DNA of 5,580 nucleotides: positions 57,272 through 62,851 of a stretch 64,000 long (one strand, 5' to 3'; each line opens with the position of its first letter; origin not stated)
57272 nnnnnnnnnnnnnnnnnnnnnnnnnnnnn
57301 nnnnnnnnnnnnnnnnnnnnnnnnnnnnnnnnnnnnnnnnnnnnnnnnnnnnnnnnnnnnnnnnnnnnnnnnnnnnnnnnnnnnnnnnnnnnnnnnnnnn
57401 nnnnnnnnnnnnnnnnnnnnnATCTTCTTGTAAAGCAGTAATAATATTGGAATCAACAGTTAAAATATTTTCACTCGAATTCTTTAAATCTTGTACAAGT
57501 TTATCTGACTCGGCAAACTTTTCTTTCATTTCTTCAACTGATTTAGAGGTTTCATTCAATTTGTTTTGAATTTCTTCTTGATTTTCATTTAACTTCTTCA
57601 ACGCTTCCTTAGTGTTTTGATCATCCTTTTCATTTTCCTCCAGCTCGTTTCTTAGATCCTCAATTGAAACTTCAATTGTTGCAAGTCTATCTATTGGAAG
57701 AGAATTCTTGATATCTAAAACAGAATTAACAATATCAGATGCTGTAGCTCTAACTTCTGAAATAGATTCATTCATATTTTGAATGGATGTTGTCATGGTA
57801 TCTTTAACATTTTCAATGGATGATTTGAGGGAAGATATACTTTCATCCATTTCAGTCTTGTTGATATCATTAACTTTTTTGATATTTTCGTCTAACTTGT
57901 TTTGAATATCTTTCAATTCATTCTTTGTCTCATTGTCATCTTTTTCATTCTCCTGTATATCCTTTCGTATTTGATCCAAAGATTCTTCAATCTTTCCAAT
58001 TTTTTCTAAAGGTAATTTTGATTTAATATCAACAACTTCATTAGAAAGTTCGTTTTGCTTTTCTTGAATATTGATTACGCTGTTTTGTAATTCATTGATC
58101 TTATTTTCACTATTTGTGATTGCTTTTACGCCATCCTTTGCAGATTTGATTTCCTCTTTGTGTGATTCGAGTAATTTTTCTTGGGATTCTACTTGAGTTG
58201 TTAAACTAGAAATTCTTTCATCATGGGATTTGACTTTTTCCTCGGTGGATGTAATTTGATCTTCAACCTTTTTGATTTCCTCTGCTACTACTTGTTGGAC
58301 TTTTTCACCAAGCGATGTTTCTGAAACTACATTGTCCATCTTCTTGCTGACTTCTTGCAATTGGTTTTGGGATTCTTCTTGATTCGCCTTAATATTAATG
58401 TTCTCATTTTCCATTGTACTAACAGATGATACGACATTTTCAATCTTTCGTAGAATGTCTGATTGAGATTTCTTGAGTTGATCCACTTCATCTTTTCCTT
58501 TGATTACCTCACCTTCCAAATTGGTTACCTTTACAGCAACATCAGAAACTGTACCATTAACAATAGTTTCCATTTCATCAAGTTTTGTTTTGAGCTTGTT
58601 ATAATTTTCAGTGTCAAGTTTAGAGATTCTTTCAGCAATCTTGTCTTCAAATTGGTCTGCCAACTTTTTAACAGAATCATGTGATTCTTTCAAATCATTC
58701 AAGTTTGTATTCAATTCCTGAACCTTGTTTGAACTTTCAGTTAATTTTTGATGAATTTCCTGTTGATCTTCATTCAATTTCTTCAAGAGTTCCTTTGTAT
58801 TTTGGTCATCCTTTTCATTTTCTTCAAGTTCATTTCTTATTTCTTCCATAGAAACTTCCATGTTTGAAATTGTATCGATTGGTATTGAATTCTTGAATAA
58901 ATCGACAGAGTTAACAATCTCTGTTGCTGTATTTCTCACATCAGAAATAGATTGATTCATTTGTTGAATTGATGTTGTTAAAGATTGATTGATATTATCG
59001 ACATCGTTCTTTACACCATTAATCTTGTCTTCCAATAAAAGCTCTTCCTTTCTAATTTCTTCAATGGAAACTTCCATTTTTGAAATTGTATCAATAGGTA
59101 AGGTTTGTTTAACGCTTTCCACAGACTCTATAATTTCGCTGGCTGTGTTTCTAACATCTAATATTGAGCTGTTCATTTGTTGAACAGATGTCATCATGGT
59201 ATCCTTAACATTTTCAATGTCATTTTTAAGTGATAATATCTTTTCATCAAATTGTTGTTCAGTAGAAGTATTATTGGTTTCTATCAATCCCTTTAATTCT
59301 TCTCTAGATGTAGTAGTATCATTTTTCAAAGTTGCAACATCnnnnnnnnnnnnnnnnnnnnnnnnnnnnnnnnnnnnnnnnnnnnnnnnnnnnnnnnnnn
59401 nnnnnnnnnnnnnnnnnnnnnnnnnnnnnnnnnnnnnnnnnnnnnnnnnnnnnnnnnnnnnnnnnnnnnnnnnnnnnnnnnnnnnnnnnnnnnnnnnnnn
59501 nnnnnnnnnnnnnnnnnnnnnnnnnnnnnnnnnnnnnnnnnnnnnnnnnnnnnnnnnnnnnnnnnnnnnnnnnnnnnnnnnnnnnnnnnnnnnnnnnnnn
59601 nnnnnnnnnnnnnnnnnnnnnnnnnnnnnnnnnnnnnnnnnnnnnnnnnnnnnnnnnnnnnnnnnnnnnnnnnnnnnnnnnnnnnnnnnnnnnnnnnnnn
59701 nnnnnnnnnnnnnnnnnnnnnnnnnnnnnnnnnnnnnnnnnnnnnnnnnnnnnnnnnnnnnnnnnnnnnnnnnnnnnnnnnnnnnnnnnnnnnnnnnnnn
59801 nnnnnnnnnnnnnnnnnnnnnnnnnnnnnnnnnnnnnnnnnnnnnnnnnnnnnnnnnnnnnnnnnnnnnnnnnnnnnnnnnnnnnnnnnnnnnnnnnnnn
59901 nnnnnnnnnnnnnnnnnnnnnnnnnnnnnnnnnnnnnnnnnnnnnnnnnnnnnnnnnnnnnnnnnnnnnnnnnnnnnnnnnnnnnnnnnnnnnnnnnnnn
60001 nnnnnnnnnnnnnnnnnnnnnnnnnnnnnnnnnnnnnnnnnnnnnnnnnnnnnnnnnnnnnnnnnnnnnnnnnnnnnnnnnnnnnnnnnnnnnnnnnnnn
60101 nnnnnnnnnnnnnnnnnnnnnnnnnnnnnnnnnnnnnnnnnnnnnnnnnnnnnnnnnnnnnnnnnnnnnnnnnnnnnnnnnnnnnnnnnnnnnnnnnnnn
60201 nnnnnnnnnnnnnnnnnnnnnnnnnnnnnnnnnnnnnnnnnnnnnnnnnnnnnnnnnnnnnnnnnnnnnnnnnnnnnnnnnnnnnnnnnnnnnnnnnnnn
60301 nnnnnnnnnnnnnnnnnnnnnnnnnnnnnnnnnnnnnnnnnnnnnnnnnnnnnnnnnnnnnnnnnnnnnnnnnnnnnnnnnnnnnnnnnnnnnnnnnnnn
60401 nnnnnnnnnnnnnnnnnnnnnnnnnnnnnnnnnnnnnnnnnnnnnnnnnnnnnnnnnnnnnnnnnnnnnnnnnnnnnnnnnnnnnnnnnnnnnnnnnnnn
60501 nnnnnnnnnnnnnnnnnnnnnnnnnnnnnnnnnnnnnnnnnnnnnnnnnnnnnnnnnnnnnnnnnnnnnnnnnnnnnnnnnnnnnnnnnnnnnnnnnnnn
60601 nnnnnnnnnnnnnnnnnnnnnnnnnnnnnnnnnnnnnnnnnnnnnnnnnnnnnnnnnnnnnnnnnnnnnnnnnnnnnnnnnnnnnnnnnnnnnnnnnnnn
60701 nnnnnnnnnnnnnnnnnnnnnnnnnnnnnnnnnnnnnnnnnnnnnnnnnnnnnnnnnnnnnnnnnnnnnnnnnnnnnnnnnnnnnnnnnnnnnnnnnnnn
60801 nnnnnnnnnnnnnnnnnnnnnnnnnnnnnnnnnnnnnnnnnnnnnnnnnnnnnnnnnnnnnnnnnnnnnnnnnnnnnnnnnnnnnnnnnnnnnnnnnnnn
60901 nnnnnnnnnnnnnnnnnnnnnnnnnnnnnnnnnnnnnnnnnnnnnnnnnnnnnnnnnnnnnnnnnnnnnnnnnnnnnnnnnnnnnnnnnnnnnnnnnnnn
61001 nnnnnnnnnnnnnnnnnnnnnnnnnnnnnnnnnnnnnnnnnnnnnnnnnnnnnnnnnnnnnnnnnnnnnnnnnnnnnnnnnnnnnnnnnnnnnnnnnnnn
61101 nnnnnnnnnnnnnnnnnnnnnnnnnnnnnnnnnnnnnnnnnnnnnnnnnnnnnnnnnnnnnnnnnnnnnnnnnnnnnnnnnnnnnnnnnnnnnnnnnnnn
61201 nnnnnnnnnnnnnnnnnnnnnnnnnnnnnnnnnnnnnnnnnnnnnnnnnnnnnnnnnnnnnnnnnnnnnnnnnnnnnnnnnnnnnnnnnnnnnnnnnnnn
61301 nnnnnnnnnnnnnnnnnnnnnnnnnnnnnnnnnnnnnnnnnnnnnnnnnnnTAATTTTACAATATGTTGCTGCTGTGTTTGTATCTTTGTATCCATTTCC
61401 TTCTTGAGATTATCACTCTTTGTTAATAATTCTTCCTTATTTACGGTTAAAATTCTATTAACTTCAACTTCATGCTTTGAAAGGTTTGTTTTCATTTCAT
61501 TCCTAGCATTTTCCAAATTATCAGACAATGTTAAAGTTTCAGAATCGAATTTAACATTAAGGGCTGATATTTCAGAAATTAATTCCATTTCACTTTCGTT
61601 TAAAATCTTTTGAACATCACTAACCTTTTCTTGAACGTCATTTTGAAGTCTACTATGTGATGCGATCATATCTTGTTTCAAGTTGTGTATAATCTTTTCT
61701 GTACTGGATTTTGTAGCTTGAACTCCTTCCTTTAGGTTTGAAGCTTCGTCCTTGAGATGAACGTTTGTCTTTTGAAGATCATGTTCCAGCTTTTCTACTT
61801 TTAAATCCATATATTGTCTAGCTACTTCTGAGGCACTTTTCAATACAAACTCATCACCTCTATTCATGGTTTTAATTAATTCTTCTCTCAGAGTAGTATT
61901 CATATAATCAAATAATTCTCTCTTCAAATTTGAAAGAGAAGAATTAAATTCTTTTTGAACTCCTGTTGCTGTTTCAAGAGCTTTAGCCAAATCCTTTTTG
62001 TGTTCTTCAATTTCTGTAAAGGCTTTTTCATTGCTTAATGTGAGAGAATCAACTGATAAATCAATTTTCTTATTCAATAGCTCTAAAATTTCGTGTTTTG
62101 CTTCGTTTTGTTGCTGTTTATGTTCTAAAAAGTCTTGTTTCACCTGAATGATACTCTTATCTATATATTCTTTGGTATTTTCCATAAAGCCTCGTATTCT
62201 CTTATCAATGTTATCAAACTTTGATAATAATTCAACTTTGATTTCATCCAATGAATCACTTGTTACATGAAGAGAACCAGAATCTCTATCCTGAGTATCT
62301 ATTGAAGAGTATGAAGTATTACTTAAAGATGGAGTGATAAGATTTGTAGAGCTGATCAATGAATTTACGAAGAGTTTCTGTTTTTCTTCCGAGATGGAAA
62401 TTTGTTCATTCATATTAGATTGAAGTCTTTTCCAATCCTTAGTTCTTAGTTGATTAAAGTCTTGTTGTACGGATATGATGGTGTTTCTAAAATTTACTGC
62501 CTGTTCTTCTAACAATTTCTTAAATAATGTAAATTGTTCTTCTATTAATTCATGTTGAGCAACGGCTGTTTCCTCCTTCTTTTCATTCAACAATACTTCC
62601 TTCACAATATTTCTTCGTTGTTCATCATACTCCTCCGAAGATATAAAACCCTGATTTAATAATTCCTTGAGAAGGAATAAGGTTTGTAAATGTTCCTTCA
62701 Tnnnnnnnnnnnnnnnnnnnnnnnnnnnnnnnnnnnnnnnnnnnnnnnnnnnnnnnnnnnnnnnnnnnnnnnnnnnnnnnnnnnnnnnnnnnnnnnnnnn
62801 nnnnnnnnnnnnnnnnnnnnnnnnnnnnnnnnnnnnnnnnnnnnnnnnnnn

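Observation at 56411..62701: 2096-aa coiled-coil giant with roughly 100-aa diverged internal repeats and no introns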

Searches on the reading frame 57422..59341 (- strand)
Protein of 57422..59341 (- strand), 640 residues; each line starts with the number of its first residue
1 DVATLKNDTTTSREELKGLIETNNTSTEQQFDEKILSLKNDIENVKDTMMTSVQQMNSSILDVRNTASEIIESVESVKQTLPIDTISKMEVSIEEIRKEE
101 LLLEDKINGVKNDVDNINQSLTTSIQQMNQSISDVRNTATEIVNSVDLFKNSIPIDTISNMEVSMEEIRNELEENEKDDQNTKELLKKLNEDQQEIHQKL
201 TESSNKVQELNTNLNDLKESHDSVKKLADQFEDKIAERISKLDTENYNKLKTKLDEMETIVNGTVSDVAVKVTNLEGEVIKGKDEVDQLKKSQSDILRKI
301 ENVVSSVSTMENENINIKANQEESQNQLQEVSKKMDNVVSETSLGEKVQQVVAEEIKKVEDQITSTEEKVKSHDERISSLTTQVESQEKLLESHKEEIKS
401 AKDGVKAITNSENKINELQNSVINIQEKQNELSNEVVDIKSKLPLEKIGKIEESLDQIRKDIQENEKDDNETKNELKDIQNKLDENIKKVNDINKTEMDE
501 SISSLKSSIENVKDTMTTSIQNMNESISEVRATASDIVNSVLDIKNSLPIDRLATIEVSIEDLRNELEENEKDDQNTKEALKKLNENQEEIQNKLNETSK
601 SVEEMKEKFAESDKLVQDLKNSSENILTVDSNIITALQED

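Call 50: predict_structure(protein=window:57422-59341:-)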
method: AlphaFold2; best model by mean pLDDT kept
length: 640 residues; sequences in the alignment: 1
mean_pLDDT: 62.2   pTM: 0.25
mean pLDDT of the five models: 62.2, 61.7, 58.3, 56.5, 52.4
residues with pLDDT >= 90: 0; 70-90: 240; 50-70: 251; < 50: 149
segments of 3 or more residues with pLDDT < 50: 1-11, 13-15, 73-90, 145-174, 232-243, 339-344, 439-453, 461-471, 539-560, 636-640
pLDDT, mean of each block of 10 residues (from residue 1): 37 53 54 70 71 65 60 42 38 55 70 74 72 66 45 32 37 52 68 67 65 64 57 43 53 69 70 76 81 83 82 78 74 57 50 73 79 83 82 82 77 75 73 59 39 50 45 59 72 66 68 67 63 53 37 36 54 59 71 73 69 73 66 47
secondary structure, 60 per line:
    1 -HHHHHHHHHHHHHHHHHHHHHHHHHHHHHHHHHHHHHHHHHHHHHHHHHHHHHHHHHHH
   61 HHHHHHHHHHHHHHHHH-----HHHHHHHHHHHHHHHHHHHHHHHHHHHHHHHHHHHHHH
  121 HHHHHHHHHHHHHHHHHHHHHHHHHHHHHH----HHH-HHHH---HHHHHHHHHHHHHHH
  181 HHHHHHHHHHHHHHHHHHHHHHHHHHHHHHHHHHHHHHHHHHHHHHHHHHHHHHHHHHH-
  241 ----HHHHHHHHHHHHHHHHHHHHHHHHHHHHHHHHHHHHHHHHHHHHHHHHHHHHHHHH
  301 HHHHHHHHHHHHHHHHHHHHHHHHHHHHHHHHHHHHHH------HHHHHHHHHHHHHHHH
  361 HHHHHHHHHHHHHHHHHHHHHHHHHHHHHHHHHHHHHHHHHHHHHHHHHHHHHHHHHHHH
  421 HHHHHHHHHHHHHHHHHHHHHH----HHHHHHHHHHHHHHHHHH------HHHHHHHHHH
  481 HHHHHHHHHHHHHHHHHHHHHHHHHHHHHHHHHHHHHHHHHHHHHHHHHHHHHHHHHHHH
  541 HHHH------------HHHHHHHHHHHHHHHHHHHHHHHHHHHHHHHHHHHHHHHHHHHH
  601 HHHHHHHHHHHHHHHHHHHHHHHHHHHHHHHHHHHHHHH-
elements in order (helices of 4 or more, strands of 3 or more residues): H2-77 H83-150 H159-162 H166-239 H245-338 H345-442 H447-464 H471-544 H557-639

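Call 53: fold_search(model_id=the predicted structure, library=pdb)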
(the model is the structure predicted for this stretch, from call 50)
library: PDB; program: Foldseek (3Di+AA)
matches with E <= 10: 748; with E <= 0.001: 0
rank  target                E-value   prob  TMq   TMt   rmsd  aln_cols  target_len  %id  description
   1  5xg2                  2.5e-03  1.00  0.14  0.34  12.6       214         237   16  Crystal structure of a coiled-coil segment (residues 345-468 and 694-814) of Pyrococcus yayanosii Smc (released 2017-06-07)
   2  3g67_A                2.6e-03  1.00  0.22  0.50   6.3       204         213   16  Crystal Structure of a Soluble Chemoreceptor from Thermotoga maritima (released 2009-07-28)
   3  5nnv_D                3.9e-03  1.00  0.25  0.57  17.7       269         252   17  Structure of a Bacillus subtilis Smc coiled coil middle fragment (released 2017-06-21)
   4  3g6b_B                6.2e-03  1.00  0.22  0.52   6.4       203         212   17  Crystal structure of a Soluble Chemoreceptor from Thermotoga maritima Asn217Ile mutant (released 2009-07-28)
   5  3g67_B                6.9e-03  1.00  0.22  0.51   6.6       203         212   17  Crystal Structure of a Soluble Chemoreceptor from Thermotoga maritima (released 2009-07-28)
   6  8wjo_B                6.9e-03  0.99  0.19  0.35  16.8       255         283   18  Cryo-EM structure of 8-subunit Smc5/6 arm region (released 2024-06-26)
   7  3g6b_A                7.8e-03  1.00  0.22  0.50   6.4       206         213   16  Crystal structure of a Soluble Chemoreceptor from Thermotoga maritima Asn217Ile mutant (released 2009-07-28)
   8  8i4v_B                1.5e-02  1.00  0.21  0.46  12.7       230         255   18  Cryo-EM structure of 5-subunit Smc5/6 arm region (released 2024-06-26)
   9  5nnv_B                1.9e-02  0.97  0.14  0.37  18.9       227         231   15  Structure of a Bacillus subtilis Smc coiled coil middle fragment (released 2017-06-21)
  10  6ixe                  2.1e-02  0.97  0.14  0.34  23.0       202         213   11  Crystal structure of SeMet apo SH3BP5 (I41) (released 2019-03-20)
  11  7zr1_D                2.3e-02  0.54  0.12  0.10  68.1       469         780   14  Chaetomium thermophilum Mre11-Rad50-Nbs1 complex bound to ATPyS (composite structure) (released 2023-01-11)
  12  7p3r_A                2.6e-02  1.00  0.22  0.37   6.1       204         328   12  Helical structure of the toxin MakA from Vibrio cholera (released 2022-02-23)
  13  3vkg_A                2.7e-02  0.99  0.20  0.05   6.8       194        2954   11  X-ray structure of an MTBD truncation mutant of dynein motor domain (released 2012-03-14)
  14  9fqr_C5               2.9e-02  0.99  0.17  0.47   6.7       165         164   15  96-nm repeat of axonemal doublet microtubules from bovine sperm (released 2025-03-26)
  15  4mh6                  3.2e-02  1.00  0.19  0.63   5.6       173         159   16  2.8 Angstrom Crystal Structure of Type III Secretion Protein YscO from Vibrio parahaemolyticus (released 2013-09-11)
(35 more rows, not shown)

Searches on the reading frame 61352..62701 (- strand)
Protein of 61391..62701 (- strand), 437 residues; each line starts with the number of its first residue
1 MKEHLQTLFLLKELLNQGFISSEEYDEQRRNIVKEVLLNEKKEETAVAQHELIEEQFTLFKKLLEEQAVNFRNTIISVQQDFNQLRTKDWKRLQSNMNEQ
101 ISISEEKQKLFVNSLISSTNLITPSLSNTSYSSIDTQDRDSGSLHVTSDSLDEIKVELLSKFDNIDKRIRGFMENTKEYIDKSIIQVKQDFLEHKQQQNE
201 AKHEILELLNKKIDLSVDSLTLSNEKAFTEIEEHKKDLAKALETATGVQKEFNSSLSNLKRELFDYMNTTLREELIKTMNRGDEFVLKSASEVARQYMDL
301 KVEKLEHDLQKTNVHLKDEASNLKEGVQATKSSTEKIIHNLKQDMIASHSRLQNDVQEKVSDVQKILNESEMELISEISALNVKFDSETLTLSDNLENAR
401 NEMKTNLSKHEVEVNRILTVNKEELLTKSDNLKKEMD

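Call 19: find_homologous_proteins(query=window:61391-62701:-, max_evalue=0.001)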
Query seq(437 aa): 8000 candidates shared short words with the query, none scored E <= 0.001.

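Call 35: search_protein_representatives(alignment_id=A1)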
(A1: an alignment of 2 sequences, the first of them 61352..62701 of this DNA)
Query: 2 sequences, 467 profile positions. Proteins with E-value up to 0.001 (for the whole library): 7; up to 1e-10: 2; up to 1e-30: 1. The best 7 are listed.
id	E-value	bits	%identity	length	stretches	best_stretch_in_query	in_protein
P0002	5.5e-245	829.9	-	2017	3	1-467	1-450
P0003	5.0e-13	65.1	-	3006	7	348-461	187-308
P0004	2.1e-09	53.2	-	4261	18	306-393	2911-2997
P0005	2.2e-05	39.9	-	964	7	324-426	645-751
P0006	2.5e-04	36.4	-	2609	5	332-459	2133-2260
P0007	5.4e-04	35.3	-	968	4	401-460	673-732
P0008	6.3e-04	35.1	-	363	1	327-454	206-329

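Call 39: predict_structure(alignment_id=A1)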
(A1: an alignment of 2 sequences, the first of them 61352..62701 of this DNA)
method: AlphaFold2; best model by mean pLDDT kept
length: 450 residues; sequences in the alignment: 2
mean_pLDDT: 62.5   pTM: 0.20
mean pLDDT of the five models: 62.5, 60.9, 55.8, 55.3, 53.6
residues with pLDDT >= 90: 4; 70-90: 151; 50-70: 210; < 50: 85
segments of 3 or more residues with pLDDT < 50: 115-155, 274-299
pLDDT, mean of each block of 10 residues (from residue 1): 77 86 88 78 54 55 63 58 53 58 59 46 28 27 36 53 57 60 65 73 71 70 70 71 65 59 56 46 41 45 59 62 60 62 65 72 77 76 71 71 73 75 77 81 64
secondary structure, 60 per line:
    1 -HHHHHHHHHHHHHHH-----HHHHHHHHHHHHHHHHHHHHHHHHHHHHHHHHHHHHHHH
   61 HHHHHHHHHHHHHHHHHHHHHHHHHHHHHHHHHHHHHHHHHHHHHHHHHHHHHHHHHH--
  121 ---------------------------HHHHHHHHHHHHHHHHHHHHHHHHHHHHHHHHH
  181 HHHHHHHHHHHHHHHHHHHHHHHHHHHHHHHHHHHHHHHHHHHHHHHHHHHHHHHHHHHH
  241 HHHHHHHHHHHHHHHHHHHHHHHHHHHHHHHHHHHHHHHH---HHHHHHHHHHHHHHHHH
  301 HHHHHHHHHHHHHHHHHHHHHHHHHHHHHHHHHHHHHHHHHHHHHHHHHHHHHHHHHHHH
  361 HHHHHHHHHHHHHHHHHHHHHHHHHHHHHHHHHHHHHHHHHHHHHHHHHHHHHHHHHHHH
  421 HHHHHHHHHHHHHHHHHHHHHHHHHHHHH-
elements in order: H2-16 H22-118 H148-280 H284-449

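Call 54: fold_search(model_id=the predicted structure, library=pdb)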
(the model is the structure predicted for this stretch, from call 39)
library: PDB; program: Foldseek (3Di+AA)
matches with E <= 10: 104; with E <= 0.001: 0
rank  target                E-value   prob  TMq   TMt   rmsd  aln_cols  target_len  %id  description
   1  2f6m_C                1.3e+00  0.85  0.08  0.56   0.8        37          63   22  Structure of a Vps23-C:Vps28-N subcomplex (released 2006-04-18)
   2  2f66_A                1.3e+00  0.85  0.08  0.55   0.7        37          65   22  Structure of the ESCRT-I endosomal trafficking complex (released 2006-04-18)
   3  2rld_A                1.5e+00  0.87  0.07  0.29   0.5        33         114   24  CRYSTAL STRUCTURE OF A PROTEIN WITH UNKNOWN FUNCTION FROM S23 RIBOSOMAL PROTEIN FAMILY (BT_0352) FROM BACTEROIDES THET (released 2007-10-30)
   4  6vme_I                1.6e+00  0.85  0.08  0.44   0.6        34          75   24  Human ESCRT-I heterotetramer headpiece (released 2020-05-20)
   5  2rld_B                1.7e+00  0.85  0.07  0.29   0.4        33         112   24  CRYSTAL STRUCTURE OF A PROTEIN WITH UNKNOWN FUNCTION FROM S23 RIBOSOMAL PROTEIN FAMILY (BT_0352) FROM BACTEROIDES THET (released 2007-10-30)
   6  9c7z_A                2.0e+00  0.21  0.10  0.43   4.3        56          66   36  Hallucinated C3 protein assembly HALC3_919 (released 2025-05-21)
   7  2rld_C                2.3e+00  0.75  0.07  0.28   0.6        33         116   24  CRYSTAL STRUCTURE OF A PROTEIN WITH UNKNOWN FUNCTION FROM S23 RIBOSOMAL PROTEIN FAMILY (BT_0352) FROM BACTEROIDES THET (released 2007-10-30)
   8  6vme_B                2.3e+00  0.72  0.08  0.44   0.6        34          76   24  Human ESCRT-I heterotetramer headpiece (released 2020-05-20)
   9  2nn4_A                2.5e+00  0.75  0.08  0.57   0.5        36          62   28  Crystal structure of Bacillus subtilis yqgQ, Pfam DUF910 (released 2006-10-31)
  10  2caz_A                2.7e+00  0.69  0.08  0.61   0.7        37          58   22  ESCRT-I core (released 2006-04-07)
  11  2caz_D                2.7e+00  0.69  0.08  0.59   0.7        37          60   22  ESCRT-I core (released 2006-04-07)
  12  3aoh_D                3.1e+00  0.57  0.07  0.03   0.8        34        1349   20  RNA polymerase-Gfh1 complex (Crystal type 1) (released 2010-12-08)
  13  7oqy_Q                3.3e+00  0.63  0.07  0.74   0.5        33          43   18  Cryo-EM structure of the cellular negative regulator TFS4 bound to the archaeal RNA polymerase (released 2021-08-25)
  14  7yh8_A                3.3e+00  0.57  0.08  0.59   0.8        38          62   26  Crystal structure of a heterochiral protein complex (released 2023-07-19)
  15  1is1                  3.3e+00  0.54  0.07  0.17   0.7        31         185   29  Crystal structure of ribosome recycling factor from Vibrio parahaemolyticus (released 2003-06-17)
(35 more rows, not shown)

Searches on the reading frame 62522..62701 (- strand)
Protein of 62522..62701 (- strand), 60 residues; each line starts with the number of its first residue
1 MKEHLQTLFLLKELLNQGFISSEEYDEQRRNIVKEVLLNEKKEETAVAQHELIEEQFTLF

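Call 48: search_protein_families(library=pfam, proteins=[window:62522-62701:-], max_evalue=0.1)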
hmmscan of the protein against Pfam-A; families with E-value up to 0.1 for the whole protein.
seq(60 aa): 2 families
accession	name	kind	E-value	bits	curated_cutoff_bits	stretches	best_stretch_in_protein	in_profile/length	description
PF09851.14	SHOCT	-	1.8e-05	24.7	27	1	11-31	6-26/28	Short C-terminal domain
PF20612.3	SHOCT_2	-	0.00042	20.9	24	1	6-27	14-35/53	SHOCT domain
